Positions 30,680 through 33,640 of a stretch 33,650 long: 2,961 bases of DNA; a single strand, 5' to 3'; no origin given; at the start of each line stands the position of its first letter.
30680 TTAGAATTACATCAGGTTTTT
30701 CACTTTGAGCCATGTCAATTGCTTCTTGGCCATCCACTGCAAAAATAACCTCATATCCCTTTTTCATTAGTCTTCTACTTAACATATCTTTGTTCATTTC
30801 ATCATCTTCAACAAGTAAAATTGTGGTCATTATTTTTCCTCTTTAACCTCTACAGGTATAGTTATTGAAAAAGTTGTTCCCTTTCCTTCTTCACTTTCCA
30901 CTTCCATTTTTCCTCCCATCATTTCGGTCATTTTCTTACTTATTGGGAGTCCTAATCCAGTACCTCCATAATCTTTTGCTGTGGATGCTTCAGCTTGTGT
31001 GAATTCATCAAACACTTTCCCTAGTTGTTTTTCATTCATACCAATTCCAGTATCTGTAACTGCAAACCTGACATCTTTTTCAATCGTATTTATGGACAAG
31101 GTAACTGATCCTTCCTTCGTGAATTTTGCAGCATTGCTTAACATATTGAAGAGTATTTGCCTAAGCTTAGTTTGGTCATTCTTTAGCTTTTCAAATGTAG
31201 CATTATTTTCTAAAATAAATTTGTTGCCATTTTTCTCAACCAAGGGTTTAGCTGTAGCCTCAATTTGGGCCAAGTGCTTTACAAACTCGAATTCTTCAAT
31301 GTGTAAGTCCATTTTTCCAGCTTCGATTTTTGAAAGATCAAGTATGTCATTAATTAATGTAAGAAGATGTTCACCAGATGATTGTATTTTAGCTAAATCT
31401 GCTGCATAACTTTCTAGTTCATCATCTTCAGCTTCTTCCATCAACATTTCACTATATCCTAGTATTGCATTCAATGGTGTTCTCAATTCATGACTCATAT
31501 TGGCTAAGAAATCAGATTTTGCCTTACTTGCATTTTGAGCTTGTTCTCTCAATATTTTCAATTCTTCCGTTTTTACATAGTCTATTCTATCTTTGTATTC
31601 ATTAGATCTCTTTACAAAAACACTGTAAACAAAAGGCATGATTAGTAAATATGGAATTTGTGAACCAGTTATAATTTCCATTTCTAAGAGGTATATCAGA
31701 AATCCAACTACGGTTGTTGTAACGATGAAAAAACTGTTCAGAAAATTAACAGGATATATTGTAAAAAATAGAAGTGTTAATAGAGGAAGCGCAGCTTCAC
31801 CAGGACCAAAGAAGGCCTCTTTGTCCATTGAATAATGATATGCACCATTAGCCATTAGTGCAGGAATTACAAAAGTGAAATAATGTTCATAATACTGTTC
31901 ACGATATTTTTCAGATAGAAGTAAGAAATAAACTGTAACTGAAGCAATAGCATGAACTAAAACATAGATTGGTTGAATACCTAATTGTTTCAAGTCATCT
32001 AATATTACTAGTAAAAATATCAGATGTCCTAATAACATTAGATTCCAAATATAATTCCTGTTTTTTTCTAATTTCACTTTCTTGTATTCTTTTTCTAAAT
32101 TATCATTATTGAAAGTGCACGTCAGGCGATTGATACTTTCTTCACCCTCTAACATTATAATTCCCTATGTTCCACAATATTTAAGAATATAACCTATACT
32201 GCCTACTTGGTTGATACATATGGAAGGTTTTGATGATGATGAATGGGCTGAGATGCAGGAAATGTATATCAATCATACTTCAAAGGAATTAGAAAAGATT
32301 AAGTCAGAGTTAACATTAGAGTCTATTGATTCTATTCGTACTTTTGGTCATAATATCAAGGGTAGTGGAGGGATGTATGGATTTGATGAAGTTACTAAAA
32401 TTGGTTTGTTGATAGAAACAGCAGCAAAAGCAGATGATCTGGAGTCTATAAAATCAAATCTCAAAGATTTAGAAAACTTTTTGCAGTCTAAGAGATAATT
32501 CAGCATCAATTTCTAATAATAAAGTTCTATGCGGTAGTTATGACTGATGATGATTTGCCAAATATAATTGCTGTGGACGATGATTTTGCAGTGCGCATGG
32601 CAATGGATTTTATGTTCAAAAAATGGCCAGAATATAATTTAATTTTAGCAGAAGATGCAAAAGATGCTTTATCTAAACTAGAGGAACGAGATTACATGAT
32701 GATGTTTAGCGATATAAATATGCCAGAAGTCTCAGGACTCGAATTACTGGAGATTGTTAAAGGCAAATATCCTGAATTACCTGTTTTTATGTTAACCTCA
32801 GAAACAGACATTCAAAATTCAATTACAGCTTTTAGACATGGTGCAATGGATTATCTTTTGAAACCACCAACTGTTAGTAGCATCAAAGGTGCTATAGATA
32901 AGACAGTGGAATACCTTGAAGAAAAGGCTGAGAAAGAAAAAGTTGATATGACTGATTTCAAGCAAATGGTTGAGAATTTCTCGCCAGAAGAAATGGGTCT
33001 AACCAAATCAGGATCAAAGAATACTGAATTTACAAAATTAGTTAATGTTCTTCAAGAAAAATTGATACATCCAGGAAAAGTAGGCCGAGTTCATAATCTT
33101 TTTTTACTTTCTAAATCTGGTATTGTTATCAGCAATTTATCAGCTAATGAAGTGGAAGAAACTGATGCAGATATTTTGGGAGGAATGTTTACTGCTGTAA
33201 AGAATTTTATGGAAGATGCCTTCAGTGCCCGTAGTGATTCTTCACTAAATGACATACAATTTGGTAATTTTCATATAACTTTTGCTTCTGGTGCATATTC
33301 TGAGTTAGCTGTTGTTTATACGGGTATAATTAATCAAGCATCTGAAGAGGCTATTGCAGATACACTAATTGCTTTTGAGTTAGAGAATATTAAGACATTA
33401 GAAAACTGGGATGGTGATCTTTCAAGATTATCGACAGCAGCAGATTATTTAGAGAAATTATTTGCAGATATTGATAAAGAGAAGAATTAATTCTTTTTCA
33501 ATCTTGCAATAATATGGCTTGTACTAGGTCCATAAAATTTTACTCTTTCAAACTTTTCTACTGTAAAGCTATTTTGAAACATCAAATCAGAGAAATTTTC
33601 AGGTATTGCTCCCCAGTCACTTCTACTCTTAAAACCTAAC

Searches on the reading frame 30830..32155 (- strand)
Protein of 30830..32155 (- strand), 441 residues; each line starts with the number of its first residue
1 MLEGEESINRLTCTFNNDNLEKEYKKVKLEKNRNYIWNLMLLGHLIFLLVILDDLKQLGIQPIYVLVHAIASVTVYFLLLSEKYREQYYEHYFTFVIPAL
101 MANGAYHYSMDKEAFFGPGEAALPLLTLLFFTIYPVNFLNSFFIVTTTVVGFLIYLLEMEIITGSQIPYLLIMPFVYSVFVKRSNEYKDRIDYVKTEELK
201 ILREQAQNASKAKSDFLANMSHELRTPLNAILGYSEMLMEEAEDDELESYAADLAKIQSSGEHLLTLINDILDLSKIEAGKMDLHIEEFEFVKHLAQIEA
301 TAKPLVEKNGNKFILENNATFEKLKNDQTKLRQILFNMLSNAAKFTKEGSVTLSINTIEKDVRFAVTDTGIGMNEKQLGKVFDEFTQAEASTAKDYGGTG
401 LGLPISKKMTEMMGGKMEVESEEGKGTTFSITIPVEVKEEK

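Call 21: search_protein_families(library=pfam, proteins=[window:30830-32155:-], max_evalue=0.001)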
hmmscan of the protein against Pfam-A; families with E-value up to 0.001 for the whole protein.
window:30830-32155:- (441 aa): 3 families
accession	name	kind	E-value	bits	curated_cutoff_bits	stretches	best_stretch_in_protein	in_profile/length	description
PF02518.31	HATPase_c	-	9.4e-31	107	26.4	1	326-436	1-110/111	Histidine kinase-, DNA gyrase B-, and HSP90-like ATPase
PF00512.31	HisKA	-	1e-22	80.3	26.9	1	212-280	1-66/66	His Kinase A (phospho-acceptor) domain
PF13589.12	HATPase_c_3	-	0.00022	21.7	25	1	349-436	20-106/137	Histidine kinase-, DNA gyrase B-, and HSP90-like ATPase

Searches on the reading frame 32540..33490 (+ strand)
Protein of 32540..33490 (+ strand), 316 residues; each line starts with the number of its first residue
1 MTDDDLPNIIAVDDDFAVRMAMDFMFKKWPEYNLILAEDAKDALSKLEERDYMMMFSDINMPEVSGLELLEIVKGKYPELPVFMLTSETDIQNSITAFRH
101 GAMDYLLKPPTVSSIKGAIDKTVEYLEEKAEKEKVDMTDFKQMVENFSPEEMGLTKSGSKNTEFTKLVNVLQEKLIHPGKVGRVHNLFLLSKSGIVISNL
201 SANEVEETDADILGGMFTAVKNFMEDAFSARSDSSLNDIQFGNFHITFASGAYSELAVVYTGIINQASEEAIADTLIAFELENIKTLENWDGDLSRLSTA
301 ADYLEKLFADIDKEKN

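Call 21: search_protein_families(library=pfam, proteins=[window:32540-33490:+], max_evalue=0.001)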
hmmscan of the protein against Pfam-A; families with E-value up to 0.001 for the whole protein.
window:32540-33490:+ (316 aa): 1 family
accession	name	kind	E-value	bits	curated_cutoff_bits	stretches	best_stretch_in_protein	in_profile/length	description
PF00072.30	Response_reg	-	2.7e-22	79.5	30.2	1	9-119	1-110/111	Response regulator receiver domain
